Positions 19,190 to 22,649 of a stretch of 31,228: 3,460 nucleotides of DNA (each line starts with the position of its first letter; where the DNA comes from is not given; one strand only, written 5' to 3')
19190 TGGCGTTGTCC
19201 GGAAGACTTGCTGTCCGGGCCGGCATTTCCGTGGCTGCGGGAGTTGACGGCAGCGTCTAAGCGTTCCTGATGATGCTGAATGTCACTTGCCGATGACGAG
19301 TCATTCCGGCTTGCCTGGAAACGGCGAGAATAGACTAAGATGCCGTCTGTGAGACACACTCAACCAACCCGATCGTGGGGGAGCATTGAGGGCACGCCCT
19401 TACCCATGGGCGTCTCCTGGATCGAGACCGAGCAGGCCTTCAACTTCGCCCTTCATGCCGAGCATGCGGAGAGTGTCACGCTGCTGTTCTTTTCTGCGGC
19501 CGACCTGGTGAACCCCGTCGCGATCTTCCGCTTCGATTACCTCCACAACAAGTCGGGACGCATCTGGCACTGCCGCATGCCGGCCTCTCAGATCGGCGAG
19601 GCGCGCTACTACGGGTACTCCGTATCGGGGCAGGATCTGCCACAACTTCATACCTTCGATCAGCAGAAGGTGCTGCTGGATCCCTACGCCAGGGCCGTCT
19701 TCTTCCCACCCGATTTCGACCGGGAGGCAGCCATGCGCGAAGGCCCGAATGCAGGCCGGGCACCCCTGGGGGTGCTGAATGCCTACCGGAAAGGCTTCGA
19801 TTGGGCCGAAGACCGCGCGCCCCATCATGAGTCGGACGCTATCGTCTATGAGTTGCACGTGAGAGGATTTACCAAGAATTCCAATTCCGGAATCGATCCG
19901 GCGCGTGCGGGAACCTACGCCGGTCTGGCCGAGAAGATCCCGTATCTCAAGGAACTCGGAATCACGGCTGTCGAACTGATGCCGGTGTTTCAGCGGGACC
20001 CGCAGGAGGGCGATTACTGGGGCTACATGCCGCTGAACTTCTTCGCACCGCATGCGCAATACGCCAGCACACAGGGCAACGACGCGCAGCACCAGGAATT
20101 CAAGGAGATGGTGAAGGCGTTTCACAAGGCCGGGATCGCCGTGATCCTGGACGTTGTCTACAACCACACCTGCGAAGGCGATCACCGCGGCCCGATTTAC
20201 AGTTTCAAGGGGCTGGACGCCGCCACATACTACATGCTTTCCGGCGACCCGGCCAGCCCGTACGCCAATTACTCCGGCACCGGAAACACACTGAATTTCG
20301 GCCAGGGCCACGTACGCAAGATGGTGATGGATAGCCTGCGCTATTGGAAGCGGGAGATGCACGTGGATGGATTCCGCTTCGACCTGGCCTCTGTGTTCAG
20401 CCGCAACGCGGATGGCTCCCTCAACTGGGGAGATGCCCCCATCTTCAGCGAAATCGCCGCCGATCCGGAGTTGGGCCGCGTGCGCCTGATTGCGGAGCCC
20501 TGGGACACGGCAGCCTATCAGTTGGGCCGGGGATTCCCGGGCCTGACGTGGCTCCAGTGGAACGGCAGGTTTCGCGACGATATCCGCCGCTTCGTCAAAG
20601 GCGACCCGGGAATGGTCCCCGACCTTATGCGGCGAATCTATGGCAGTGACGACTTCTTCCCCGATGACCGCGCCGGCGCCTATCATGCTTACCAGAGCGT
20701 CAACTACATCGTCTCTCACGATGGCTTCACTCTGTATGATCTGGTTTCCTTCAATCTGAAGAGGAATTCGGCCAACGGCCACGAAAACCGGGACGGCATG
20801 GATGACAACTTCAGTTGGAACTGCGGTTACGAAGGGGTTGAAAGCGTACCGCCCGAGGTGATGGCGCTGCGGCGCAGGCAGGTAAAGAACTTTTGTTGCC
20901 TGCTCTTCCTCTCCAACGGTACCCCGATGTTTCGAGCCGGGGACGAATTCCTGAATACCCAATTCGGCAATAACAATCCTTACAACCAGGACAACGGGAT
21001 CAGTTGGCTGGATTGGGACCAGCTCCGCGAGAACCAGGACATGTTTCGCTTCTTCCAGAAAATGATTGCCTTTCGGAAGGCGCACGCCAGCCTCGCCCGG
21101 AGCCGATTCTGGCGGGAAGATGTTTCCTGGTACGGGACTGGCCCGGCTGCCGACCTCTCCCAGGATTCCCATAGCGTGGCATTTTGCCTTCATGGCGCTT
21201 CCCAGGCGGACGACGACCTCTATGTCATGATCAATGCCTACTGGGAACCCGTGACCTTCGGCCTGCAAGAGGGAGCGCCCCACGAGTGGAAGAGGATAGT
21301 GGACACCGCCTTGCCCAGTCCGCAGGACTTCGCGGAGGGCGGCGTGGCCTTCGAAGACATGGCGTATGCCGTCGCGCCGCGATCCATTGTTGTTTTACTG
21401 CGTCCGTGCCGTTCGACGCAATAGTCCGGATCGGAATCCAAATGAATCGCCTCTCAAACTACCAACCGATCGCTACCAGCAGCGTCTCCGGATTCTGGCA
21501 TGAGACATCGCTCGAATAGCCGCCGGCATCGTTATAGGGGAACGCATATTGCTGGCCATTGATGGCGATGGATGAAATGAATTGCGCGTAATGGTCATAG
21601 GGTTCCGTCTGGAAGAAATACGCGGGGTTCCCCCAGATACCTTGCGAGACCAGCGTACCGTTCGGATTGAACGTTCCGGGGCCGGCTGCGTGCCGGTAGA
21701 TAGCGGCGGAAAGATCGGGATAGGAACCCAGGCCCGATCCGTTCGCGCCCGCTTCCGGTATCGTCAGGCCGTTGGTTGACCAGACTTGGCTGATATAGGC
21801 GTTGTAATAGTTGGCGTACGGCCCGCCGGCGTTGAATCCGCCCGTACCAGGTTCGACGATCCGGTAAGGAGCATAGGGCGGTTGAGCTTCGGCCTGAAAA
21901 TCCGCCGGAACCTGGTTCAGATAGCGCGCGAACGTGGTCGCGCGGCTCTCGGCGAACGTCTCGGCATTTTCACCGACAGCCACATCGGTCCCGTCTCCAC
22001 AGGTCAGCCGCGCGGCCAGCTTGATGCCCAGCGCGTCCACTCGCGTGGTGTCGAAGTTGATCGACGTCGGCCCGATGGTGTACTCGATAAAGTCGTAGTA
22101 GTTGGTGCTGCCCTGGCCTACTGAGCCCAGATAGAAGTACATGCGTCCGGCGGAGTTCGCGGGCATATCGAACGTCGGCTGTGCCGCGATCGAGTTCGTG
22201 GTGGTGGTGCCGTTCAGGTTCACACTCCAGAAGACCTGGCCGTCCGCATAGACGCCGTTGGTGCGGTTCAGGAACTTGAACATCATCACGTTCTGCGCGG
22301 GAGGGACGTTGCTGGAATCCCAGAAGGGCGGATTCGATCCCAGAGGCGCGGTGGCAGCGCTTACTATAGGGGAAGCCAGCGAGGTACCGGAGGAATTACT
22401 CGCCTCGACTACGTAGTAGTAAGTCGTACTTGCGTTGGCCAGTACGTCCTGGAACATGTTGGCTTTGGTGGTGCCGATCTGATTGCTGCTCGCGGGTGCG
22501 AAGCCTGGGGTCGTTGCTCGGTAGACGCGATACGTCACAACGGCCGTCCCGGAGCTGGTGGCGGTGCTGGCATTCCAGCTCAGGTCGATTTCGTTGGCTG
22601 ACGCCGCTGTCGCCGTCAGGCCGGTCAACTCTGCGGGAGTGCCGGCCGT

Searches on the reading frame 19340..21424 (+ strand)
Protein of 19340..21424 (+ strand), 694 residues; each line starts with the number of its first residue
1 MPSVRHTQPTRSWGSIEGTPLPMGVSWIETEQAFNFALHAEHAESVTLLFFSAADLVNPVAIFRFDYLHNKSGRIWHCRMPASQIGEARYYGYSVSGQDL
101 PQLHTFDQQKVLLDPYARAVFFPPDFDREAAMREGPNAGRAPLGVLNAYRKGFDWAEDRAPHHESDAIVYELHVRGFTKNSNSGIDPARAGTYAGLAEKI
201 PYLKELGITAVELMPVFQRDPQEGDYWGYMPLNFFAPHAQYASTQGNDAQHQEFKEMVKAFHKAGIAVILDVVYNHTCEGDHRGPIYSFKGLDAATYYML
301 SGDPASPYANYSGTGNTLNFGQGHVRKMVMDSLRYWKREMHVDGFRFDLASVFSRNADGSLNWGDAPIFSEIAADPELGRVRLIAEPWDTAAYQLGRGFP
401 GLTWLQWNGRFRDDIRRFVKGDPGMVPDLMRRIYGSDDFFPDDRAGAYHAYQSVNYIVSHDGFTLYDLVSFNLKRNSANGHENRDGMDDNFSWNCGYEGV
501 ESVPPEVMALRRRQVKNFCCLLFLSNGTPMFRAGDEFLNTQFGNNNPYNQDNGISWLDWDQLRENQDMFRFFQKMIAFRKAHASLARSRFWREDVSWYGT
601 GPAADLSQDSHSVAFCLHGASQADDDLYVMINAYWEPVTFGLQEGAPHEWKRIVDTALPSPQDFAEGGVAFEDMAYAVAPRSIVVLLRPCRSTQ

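Call 36: search_protein_families(library=pfam, proteins=[window:19340-21421:+], max_evalue=0.001)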
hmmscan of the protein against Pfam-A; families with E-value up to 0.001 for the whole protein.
window:19340-21421:+ (694 aa): 3 families
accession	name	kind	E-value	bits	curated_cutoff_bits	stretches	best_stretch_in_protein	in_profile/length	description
PF00128.31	Alpha-amylase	-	1.1e-23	84.6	22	1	185-357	15-197/446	Alpha amylase, catalytic domain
PF02922.24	CBM_48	-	9.5e-11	42.3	22.4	1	22-117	1-83/83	Carbohydrate-binding module 48 (Isoamylase N-terminal domain)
PF21156.3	ISOA1-3_C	-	7e-09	36.3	27.3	1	597-667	2-71/106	Isoamylase 1-3, C-terminal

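Call 50: find_encoding_contigs(protein=window:19340-21424:+, flank=3000, max_places=4)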
Protein window:19340-21424:+ (694 aa): no gene with exactly this product is on record in the collection.
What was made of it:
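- Tried and rejected: find_encoding_contigs with the neighbouring GlgX found no exact source contig (call 50), so the organism is inferred only as an Acidobacteriaceae-like soil bacterium.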

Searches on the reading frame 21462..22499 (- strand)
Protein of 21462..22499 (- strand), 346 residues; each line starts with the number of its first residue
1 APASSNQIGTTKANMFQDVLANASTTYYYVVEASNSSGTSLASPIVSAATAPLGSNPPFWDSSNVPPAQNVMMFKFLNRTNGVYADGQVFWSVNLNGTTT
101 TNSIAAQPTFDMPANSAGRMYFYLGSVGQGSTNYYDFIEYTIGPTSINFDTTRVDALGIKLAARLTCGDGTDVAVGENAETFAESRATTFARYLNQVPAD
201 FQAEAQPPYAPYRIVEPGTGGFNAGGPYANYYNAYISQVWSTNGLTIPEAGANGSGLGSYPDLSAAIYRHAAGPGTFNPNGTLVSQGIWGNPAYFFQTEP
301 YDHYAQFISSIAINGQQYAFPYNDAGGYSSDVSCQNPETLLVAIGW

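Call 30: search_protein_families(library=pfam, proteins=[window:21462-22499:-], max_evalue=10)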
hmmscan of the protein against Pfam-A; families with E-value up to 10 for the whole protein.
window:21462-22499:- (346 aa): 1 family
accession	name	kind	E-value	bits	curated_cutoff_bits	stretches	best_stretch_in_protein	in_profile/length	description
PF16483.10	Glyco_hydro_64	-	7.7e-22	78.5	27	2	134-242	120-229/370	Beta-1,3-glucanase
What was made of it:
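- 21462..22499 (-): C-terminal GH64-like (beta-1,3-glucanase) domain. The Glu2670...Asp2686 pair has the 16-residue spacing of the GH64 catalytic pair. Pfam PF16483, E 7.7e-22 (call 30).
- On GH64 (C-terminal domain, residues 2532-2877): PF16483, E 7.7e-22, above its cut-off (call 30).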

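Call 57: search_solved_structures(query=window:21462-22499:-, max_evalue=1, show_alignments=2)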
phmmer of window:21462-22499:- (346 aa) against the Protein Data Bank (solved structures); distinct sequences matched with E-value up to 1: 6.
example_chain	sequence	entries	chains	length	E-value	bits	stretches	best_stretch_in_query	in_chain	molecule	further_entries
9vp9_A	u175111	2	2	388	3.4e-26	95.5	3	133-293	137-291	GH64 domain-containing protein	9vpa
5h9x_A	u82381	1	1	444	2.1e-25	92.9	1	134-346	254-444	beta-1,3-glucanase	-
5h9y_A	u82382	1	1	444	1.7e-24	89.9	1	134-346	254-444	beta-1,3-glucanase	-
5h4e_A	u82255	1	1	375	6.3e-10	42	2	276-346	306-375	beta 1-3 glucanase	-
3gd0_A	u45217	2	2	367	0.0071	18.8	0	292-337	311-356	Laminaripentaose-producing beta-1,3-guluase (LPHase)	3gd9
5zvv_A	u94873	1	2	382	0.84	12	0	78-140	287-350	AimR transcriptional regulator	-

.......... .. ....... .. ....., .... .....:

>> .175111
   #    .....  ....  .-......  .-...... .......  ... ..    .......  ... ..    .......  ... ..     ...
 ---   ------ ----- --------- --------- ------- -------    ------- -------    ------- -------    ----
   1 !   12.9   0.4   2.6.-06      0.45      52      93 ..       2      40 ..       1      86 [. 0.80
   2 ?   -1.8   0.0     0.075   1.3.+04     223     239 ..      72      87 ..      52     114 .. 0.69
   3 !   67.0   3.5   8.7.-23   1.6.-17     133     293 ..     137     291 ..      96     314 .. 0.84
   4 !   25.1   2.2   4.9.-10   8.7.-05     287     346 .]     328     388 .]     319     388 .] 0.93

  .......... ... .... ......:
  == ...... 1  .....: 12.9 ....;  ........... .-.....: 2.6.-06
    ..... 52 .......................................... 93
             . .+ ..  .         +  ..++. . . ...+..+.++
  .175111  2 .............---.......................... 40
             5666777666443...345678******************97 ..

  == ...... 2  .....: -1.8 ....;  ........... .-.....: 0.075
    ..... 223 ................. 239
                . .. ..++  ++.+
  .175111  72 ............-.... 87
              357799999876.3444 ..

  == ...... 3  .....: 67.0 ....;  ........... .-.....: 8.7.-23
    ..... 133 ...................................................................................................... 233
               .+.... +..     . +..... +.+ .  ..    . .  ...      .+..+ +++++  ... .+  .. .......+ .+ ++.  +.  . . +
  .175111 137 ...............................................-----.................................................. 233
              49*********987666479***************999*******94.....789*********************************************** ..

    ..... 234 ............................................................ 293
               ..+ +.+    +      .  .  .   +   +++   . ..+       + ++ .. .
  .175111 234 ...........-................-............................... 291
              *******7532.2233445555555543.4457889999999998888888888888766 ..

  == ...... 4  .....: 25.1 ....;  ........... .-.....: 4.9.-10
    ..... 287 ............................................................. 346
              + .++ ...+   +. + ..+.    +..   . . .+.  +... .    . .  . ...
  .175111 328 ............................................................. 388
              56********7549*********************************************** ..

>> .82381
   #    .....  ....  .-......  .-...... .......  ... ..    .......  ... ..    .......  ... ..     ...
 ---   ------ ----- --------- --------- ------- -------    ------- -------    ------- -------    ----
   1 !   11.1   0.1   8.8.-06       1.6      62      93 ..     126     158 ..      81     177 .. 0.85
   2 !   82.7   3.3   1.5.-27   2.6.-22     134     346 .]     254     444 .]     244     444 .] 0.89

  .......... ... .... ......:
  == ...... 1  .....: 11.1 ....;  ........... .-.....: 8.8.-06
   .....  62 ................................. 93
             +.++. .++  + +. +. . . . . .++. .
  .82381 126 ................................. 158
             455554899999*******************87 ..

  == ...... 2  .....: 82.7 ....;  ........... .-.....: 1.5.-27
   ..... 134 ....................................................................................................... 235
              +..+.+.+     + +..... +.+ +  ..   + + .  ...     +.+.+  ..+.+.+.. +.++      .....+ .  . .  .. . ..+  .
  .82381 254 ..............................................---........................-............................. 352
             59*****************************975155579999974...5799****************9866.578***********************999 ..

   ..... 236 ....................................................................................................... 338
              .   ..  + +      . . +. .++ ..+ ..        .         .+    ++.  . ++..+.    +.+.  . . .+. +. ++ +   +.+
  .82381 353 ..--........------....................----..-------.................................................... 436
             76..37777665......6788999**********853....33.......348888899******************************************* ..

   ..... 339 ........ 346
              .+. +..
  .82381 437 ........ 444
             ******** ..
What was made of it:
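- On GH64 (C-terminal domain, residues 2532-2877): 9VP9 and 5H9X hit at E ~1e-25 with 'FIE' and 'RVD' conserved (call 57).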
